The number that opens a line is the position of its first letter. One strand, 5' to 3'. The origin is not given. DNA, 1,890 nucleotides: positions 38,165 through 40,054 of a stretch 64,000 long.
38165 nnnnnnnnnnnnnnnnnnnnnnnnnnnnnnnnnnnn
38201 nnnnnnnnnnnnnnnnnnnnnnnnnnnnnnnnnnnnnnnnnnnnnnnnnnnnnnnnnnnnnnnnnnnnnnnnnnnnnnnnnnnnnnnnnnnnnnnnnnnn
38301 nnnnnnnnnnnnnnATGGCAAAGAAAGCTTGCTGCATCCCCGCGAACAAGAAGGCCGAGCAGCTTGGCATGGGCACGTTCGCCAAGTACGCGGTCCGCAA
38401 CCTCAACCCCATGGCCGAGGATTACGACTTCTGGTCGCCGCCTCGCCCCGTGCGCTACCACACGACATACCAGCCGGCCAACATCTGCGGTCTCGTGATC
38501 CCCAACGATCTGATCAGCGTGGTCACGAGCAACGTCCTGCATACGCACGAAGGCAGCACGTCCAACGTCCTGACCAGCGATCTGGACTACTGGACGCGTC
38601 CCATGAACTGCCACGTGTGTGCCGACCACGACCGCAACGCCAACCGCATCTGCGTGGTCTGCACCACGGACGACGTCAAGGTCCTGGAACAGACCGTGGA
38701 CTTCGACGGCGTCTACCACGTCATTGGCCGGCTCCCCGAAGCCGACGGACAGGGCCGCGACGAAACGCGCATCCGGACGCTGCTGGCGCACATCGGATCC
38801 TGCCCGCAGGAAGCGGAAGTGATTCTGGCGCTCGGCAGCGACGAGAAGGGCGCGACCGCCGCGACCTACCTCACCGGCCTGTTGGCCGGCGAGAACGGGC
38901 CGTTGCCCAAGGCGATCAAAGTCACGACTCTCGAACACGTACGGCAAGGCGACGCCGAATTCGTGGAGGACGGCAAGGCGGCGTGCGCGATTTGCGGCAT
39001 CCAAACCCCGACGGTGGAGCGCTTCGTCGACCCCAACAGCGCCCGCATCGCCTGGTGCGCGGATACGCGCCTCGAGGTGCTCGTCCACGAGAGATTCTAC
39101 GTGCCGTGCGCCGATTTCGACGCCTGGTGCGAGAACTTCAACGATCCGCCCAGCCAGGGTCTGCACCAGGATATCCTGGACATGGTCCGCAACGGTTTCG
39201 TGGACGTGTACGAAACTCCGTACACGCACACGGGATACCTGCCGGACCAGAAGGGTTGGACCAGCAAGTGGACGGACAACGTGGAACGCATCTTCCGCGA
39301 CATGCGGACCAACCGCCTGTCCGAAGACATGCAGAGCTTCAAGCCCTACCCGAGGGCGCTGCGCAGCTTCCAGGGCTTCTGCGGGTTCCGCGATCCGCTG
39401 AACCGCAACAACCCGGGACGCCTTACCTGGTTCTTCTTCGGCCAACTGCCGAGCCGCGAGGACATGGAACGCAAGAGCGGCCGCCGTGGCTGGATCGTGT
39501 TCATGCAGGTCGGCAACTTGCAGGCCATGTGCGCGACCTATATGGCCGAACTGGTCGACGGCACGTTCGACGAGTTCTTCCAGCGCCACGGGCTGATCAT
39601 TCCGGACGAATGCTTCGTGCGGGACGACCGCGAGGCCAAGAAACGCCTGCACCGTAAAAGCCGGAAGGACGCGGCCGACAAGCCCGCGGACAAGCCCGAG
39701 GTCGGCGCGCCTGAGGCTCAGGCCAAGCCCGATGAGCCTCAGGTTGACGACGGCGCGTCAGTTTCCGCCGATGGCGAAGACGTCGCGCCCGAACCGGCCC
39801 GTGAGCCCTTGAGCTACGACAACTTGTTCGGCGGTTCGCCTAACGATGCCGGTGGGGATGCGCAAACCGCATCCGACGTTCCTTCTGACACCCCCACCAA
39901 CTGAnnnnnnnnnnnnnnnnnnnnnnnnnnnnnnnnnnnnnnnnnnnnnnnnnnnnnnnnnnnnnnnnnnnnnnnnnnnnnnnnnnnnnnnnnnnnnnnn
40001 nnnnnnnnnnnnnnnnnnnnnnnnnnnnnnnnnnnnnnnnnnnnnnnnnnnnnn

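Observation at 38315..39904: RecR-like Zn-finger/Toprim core in a 529-aa protein with a novel N-terminus, long C-terminal domain and acidic tail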

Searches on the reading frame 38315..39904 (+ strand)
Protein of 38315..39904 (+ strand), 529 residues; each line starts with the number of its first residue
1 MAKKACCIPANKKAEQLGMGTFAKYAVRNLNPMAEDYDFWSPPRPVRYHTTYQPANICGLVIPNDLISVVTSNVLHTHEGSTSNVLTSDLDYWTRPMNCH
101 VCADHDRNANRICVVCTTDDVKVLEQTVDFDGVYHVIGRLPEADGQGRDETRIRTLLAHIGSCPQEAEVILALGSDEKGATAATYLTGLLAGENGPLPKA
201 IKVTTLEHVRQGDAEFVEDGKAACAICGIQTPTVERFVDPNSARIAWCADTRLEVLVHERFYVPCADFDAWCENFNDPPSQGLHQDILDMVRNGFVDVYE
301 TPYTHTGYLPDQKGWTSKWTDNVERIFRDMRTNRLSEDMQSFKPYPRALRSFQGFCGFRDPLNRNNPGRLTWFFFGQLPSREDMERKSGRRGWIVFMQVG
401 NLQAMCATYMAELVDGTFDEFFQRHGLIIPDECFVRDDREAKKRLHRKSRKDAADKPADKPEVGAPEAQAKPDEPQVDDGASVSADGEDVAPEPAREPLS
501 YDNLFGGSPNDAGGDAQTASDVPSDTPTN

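Call 3: search_protein_families(library=pfam, proteins=[window:38315-39904:+], max_evalue=10)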
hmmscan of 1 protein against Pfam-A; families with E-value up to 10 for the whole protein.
window:38315-39904:+ (529 aa): 4 families
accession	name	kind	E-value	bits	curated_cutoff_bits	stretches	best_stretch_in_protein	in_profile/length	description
PF13662.12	Toprim_4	-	1.8e-10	41.3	25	1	111-191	2-75/85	Toprim domain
PF01751.28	Toprim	-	0.006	17.2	23.1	1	112-190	2-84/96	Toprim domain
PF23024.1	AMP-dom_DIP2-like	-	0.14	12.7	27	1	408-455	51-98/110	Disco-interacting protein 2-like, AMP domain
PF18912.6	DZR_2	-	0.33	11.3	27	1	96-118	7-29/56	Double zinc ribbon domain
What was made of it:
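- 38645..38887 (+): Toprim domain, aa 111-191, including CVVC (aa 113-116, nt 38651-38662) where RecR has ICVVE/ICVVS. Pfam Toprim_4 41.3 bits against a cutoff of 25 (call 3).
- On RecR (TIGR00615 equivalog): Toprim_4 41.3 bits against a cutoff of 25 (call 3).
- On Toprim superfamily (Pfam PF13662 Toprim_4): 41.3 bits against 25 (call 3).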

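Call 4: search_protein_families(library=ncbifam, proteins=[window:38315-39904:+], max_evalue=10)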
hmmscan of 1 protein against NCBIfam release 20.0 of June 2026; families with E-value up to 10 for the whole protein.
window:38315-39904:+ (529 aa): 1 family
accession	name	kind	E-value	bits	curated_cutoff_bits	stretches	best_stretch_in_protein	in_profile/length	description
TIGR00615.1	recR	equivalog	4.9e-17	62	162.55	1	96-191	66-161/196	recombination mediator RecR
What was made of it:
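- On RecR (TIGR00615 equivalog): 62 bits; only profile positions 66-161 of 196 match (call 4). No RecR or HhH profile match to aa 1-96 at E<=10 (calls 3, 4).
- TIGR00615 scores 62 bits against a cutoff of 162.55, and only profile positions 66-161 match (call 4). There is no HhH hit (calls 3, 4). No RecR or HhH profile hit occurs in the N-domain even at E<=10 (calls 3, 4). The protein fails the recR equivalog cutoff by 100 bits (call 4).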

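Call 5: search_solved_structures(query=window:38315-39904:+, max_evalue=10, show_alignments=2)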
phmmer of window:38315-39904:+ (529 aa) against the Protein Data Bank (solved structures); distinct sequences matched with E-value up to 10: 19.
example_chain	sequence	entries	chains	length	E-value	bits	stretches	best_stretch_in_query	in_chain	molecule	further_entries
1vdd_A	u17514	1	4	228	2.6e-12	49.4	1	97-231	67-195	Recombination protein recR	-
2v1c_A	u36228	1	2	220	2.7e-12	49.3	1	97-231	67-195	RECOMBINATION PROTEIN RECR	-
4jcv_A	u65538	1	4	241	3.5e-12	49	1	97-231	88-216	Recombination protein RecR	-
3ve5_D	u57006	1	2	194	1.5e-11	46.9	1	98-216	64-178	Recombination protein recR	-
3vdu_A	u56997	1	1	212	1.8e-11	46.6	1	98-216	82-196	Recombination protein recR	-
3vdp_A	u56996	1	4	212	1.8e-11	46.6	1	98-216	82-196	Recombination protein recR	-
4o6o_A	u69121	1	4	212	1.8e-11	46.6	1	98-216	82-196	Recombination protein RecR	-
4o6p_B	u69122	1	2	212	7.7e-10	41.2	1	98-216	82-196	Recombination protein RecR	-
5zvq_A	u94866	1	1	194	2e-06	29.9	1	99-188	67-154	Recombination protein RecR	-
8a93_C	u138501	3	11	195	2.1e-06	29.9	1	99-188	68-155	Recombination protein RecR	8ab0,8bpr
5z2v_A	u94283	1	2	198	2.6e-06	29.6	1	99-228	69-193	Recombination protein RecR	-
8k3f_A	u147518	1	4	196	8.4e-05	24.6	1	98-143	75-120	Recombination protein RecR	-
3ld8_A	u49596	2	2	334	0.47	12.2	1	285-335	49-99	Bifunctional arginine demethylase and lysyl-hydroxylase JMJD6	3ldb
3k2o_A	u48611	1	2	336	0.47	12.2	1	285-335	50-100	Bifunctional arginine demethylase and lysyl-hydroxylase JMJD6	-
6mev_A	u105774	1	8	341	0.49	12.2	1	285-335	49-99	Bifunctional arginine demethylase and lysyl-hydroxylase JMJD6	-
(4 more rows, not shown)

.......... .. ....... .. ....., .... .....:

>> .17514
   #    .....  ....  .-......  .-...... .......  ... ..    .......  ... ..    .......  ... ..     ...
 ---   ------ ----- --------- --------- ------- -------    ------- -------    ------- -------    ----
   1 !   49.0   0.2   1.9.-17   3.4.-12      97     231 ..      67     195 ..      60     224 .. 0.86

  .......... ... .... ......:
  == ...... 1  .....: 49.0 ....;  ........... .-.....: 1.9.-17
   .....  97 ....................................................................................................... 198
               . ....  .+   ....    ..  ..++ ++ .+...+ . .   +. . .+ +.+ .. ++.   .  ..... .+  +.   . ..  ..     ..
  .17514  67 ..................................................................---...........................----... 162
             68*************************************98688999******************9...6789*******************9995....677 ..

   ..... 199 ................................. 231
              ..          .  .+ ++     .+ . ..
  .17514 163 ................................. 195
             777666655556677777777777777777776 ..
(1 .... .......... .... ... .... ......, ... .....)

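Call 6: find_homologous_proteins(query=window:38315-39904:+, max_evalue=0.001)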
Query window:38315-39904:+ (529 aa): 3 proteins with E <= 0.001 among 8000 candidates.
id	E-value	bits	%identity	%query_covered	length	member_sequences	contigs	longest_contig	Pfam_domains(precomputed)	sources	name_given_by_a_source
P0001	0.0e+0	1262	100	100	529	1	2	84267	PF13662.13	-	-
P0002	3.9e-189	648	55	99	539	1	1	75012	PF13662.13,PF01751.29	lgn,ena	-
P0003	5.2e-144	499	46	96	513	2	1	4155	-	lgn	-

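Call 11: find_encoding_contigs(protein=P0002, flank=10000, max_places=4)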
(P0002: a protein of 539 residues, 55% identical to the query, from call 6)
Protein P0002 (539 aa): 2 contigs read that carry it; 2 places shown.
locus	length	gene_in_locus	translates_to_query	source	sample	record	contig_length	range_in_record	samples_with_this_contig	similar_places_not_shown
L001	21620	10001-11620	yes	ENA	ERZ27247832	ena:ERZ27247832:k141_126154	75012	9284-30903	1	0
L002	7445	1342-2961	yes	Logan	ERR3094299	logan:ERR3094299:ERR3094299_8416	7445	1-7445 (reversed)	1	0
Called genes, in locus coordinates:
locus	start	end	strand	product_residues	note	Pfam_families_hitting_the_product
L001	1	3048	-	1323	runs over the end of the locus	PF04997:RNA_pol_Rpb1_1, PF00623:RNA_pol_Rpb1_2, PF04983:RNA_pol_Rpb1_3, PF05000:RNA_pol_Rpb1_4, PF04998:RNA_pol_Rpb1_5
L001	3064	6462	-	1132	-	PF04563:RNA_pol_Rpb2_1, PF04561:RNA_pol_Rpb2_2, PF04565:RNA_pol_Rpb2_3, PF10385:RNA_pol_Rpb2_45, PF00562:RNA_pol_Rpb2_6, PF04560:RNA_pol_Rpb2_7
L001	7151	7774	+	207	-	-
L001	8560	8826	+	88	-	-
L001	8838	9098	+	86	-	-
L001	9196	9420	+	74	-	-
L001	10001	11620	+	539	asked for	PF01751:Toprim (weak), PF13662:Toprim_4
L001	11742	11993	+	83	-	-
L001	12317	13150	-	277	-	PF01381:HTH_3 (weak), PF13413:HTH_25, PF13560:HTH_31 (weak)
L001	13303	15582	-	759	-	PF13491:FtsK_4TM, PF17854:FtsK_alpha, PF01580:FtsK_SpoIIIE, PF09397:FtsK_gamma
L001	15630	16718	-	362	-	PF00154:RecA_N, PF06745:ATPase (faint), PF08423:Rad51 (weak), PF27531:MT3502_N (weak), PF01637:ATPase_2 (weak), PF02283:CobU (faint), PF21096:RecA_C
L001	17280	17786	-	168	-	-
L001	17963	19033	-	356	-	-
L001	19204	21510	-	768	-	PF01551:Peptidase_M23 (faint)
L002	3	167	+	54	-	?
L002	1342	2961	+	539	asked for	PF01751:Toprim (weak), PF13662:Toprim_4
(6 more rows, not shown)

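Call 12: find_encoding_contigs(protein=P0003, flank=10000, max_places=4)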
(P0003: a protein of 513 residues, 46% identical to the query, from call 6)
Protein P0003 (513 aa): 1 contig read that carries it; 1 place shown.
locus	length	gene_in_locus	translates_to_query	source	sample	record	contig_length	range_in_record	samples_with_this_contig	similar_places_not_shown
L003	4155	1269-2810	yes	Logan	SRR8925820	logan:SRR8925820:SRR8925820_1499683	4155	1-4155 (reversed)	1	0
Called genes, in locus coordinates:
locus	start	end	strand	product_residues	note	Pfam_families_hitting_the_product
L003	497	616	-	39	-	-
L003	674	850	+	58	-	-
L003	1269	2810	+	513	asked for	-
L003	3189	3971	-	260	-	PF12844:HTH_19 (faint), PF13413:HTH_25, PF13560:HTH_31 (weak), PF09136:Glucodextran_B (weak)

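Call 18: find_related_loci(query=A1, collection=genome_contigs, flank=10000)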
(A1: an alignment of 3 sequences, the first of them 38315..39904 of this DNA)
Query A1 (529 aa) in genome_contigs; peptide patterns used: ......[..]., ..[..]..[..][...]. (x = any residue, [..] = any of these).
26 stretches matched a pattern; 1 encode a relative of the query (tblastn E <= 1e-3); 1 distinct loci.
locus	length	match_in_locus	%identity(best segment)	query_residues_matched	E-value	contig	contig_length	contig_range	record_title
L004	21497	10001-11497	46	1-506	2e-144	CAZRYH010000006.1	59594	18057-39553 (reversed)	MAG TPA_asm: uncultured Gammaproteobacteria bacterium isolate SRP263991_co1_300 genome assembly, contig: NODE_425_length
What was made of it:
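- Checked: The described frame is the real one because it has full-length homologues in three independent assemblies (calls 6, 11, 12, 18).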

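Call 27: predict_structure(alignment_id=A1)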
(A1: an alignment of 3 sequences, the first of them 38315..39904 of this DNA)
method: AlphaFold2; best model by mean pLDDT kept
length: 529 residues; sequences in the alignment: 3
mean_pLDDT: 33.9   pTM: 0.22
mean pLDDT of the five models: 33.9, 32.2, 31.8, 30.7, 29.9
residues with pLDDT >= 90: 0; 70-90: 0; 50-70: 39; < 50: 490
segments of 3 or more residues with pLDDT < 50: 1-153, 159-164, 172-179, 201-444, 457-459, 461-529
pLDDT, mean of each block of 10 residues (from residue 1): 29 34 29 30 23 21 23 24 25 32 36 41 33 36 40 49 49 48 56 51 41 30 32 28 23 23 28 32 39 33 26 31 38 33 30 33 33 35 34 31 34 34 29 33 54 54 36 34 28 32 29 28 31
secondary structure, 60 per line:
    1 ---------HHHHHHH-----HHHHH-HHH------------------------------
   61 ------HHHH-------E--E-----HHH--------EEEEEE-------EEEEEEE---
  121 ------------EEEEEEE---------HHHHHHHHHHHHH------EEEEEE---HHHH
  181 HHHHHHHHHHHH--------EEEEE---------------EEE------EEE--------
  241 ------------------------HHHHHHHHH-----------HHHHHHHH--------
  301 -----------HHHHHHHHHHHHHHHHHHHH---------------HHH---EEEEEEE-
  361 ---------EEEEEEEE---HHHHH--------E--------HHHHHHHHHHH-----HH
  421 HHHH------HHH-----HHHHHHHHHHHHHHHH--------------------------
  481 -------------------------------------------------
elements in order: H10-16 H22-26 H67-70 E98-103 E111-117 E133-139 H149-161 E168-173 H177-192 E201-205 E221-223 E230-232 H265-273 H285-292 H312-331 E353-359 E370-377 H381-385 H403-413 H419-424 H439-454
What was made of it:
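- Tried and rejected: AF2 on the three close homologues alone failed (pLDDT 33.9, call 27).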

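Call 33: find_homologous_proteins(query=A4, max_evalue=0.001)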
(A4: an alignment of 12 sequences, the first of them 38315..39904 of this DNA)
Query A4 (12 sequences) (529 aa, profile of the alignment): 3 proteins with E <= 0.001 among 8000 candidates.
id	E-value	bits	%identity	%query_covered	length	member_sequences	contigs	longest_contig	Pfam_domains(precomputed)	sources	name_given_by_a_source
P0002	1.0e-139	484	55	99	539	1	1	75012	PF13662.13,PF01751.29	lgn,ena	-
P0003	7.1e-138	478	46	96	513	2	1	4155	-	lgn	-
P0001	5.1e-134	466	100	100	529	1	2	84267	PF13662.13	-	-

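Call 39: find_homologous_proteins(query=A5, max_evalue=0.001)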
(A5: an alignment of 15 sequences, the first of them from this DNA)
Query A5 (15 sequences) (438 aa, profile of the alignment): 4 proteins with E <= 0.001 among 8000 candidates.
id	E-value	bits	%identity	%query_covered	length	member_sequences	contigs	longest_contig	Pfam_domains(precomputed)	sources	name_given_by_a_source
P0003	2.5e-108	380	49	99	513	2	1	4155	-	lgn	-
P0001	9.0e-108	378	100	100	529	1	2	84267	PF13662.13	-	-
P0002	2.9e-104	367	60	100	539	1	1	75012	PF13662.13,PF01751.29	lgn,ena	-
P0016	9.3e-87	309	22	45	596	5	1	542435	-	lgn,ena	-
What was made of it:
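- Tried and rejected: Two profile searches of the word-indexed database returned almost only the three known proteins (calls 33, 39).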

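Call 48: search_solved_structures(query=A6, max_evalue=10, show_alignments=0)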
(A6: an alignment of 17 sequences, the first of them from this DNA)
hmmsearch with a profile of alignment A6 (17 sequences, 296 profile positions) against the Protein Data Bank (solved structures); distinct sequences matched with E-value up to 10: 0.

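Call 51: search_protein_families(library=padloc, proteins=[window:38315-39904:+], max_evalue=1)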
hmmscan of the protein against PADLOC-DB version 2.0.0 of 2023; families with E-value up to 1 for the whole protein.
window:38315-39904:+ (529 aa): 0 families

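Call 61: predict_structure(alignment_id=A6)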
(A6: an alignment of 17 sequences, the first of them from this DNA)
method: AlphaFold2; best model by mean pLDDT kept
length: 438 residues; sequences in the alignment: 17
mean_pLDDT: 75.4   pTM: 0.64
mean pLDDT of the five models: 75.4, 74.2, 73.6, 72.3, 70.4
residues with pLDDT >= 90: 133; 70-90: 138; 50-70: 117; < 50: 50
segments of 3 or more residues with pLDDT < 50: 1-3, 96-109, 210-237
pLDDT, mean of each block of 10 residues (from residue 1): 59 87 86 58 86 72 87 88 70 48 44 56 61 57 52 64 64 70 75 60 65 40 47 47 74 95 96 91 95 96 86 92 87 88 93 91 70 96 88 94 86 85 92 81
secondary structure, 60 per line:
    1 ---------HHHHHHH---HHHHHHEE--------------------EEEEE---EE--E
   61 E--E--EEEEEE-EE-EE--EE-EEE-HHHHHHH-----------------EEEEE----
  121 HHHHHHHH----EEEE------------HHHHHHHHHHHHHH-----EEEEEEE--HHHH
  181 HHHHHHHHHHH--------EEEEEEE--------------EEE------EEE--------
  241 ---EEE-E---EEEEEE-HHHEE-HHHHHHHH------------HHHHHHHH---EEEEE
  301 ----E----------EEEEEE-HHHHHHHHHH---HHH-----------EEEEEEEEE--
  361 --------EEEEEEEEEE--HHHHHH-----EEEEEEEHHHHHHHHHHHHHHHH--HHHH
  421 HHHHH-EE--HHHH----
elements in order: H10-16 H20-25 E48-52 E67-72 E84-86 H88-94 E112-116 H121-128 E133-136 H149-162 E168-174 H177-191 E200-206 E221-223 E230-232 E244-246 E252-257 H265-272 H285-292 E296-300 E316-321 H323-332 E350-358 E369-378 H381-386 E392-398 H399-414 H417-425 H431-434
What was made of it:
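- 38315..38602 (+): Scaffold N-domain, aa 1-96 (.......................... ..SN.L..). AF2 pLDDT is ~86 in most blocks (call 61).
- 38645..38887 (+): AF2 secondary structure alternates beta and alpha: E112-116, H121-128, E133-136, H149-162, E168-174, H177-191, E200-206 (call 61).
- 38984..38995 (+): CAIC, aa 224-227: new CxxC(G) knuckle at the far end of the insert, followed by W247-C248. AF2 places it at a beta-hairpin turn (E221-223/E230-232) with low confidence (call 61).
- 39035..39628 (+): Scaffold C-domain, aa 241-438 (GLH.D.L, R.F.GF.G, FFGQ, RGWIVF, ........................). AF2 pLDDT is mostly 85-96 (call 61).
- The insert is only moderately confident in the model (pLDDT 45-70), and the two outer knuckles are below 50 (call 61). 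AF2 places two short helices joined by LGMG at aa 10-25 (call 61), which loosely recalls an HhH.
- Tried and rejected: The 17-row alignment was needed (call 61).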

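Call 64: fold_search(model_id=the predicted structure, library=pdb)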
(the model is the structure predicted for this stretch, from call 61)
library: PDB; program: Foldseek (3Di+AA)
matches with E <= 10: 838; with E <= 0.001: 11
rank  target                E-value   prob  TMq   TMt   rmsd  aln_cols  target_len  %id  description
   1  4jcv_A                5.3e-05  1.00  0.21  0.43   7.3       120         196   38  Crystal structure of the RecOR complex in an open conformation (released 2013-08-07)
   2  4jcv_D                1.2e-04  1.00  0.21  0.44   7.1       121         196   38  Crystal structure of the RecOR complex in an open conformation (released 2013-08-07)
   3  1vdd_B                1.2e-04  1.00  0.20  0.41   7.2       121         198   36  Crystal structure of recombinational repair protein RecR (released 2004-05-18)
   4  4jcv_C                1.2e-04  1.00  0.21  0.45   7.1       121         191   38  Crystal structure of the RecOR complex in an open conformation (released 2013-08-07)
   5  3vdp_D                1.4e-04  1.00  0.20  0.39   7.4       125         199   36  Structure and biochemical studies of the recombination mediator protein RecR in RecFOR pathway (released 2012-12-19)
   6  1vdd_A                2.2e-04  1.00  0.21  0.43   7.0       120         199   38  Crystal structure of recombinational repair protein RecR (released 2004-05-18)
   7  4o6o_A                2.2e-04  1.00  0.20  0.42   7.3       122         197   34  Structural and functional studies the characterization of Cys4 Zinc-finger motif in the recombination mediator protein (released 2014-12-10)
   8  4o6p_C                2.4e-04  1.00  0.19  0.39   7.5       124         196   35  Structural and functional studies the characterization of C58G/C70G mutant in Cys4 Zinc-finger motif in the recombinat (released 2014-12-10)
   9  3vdp_A                5.1e-04  1.00  0.20  0.42   7.1       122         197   34  Structure and biochemical studies of the recombination mediator protein RecR in RecFOR pathway (released 2012-12-19)
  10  5z2v_A                8.3e-04  1.00  0.21  0.43   7.3       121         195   32  Crystal structure of RecR from Pseudomonas aeruginosa PAO1 (released 2019-01-02)
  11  3ve5_A                8.3e-04  1.00  0.20  0.44   5.0       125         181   35  Structure of recombination mediator protein RecR16-196 deletion mutant (released 2012-12-19)
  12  4o6p_B                1.5e-03  1.00  0.21  0.42   7.2       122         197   34  Structural and functional studies the characterization of C58G/C70G mutant in Cys4 Zinc-finger motif in the recombinat (released 2014-12-10)
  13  4o6o_D                1.6e-03  1.00  0.19  0.39   7.5       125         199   36  Structural and functional studies the characterization of Cys4 Zinc-finger motif in the recombination mediator protein (released 2014-12-10)
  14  5z2v_B                1.7e-03  1.00  0.20  0.41   7.3       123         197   33  Crystal structure of RecR from Pseudomonas aeruginosa PAO1 (released 2019-01-02)
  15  5zvq                  4.2e-03  1.00  0.19  0.38   7.7       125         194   28  Crystal structure of recombination mediator protein RecR (released 2019-05-22)
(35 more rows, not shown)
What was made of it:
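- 38645..38887 (+): Foldseek finds RecR with ~120 aligned columns and 32-38% identity (call 64).
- On RecR (TIGR00615 equivalog): Foldseek probability 1.0 (call 64).
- The closest relatives of the module are RecR proteins, which are non-catalytic, at 32-38% identity (call 64).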
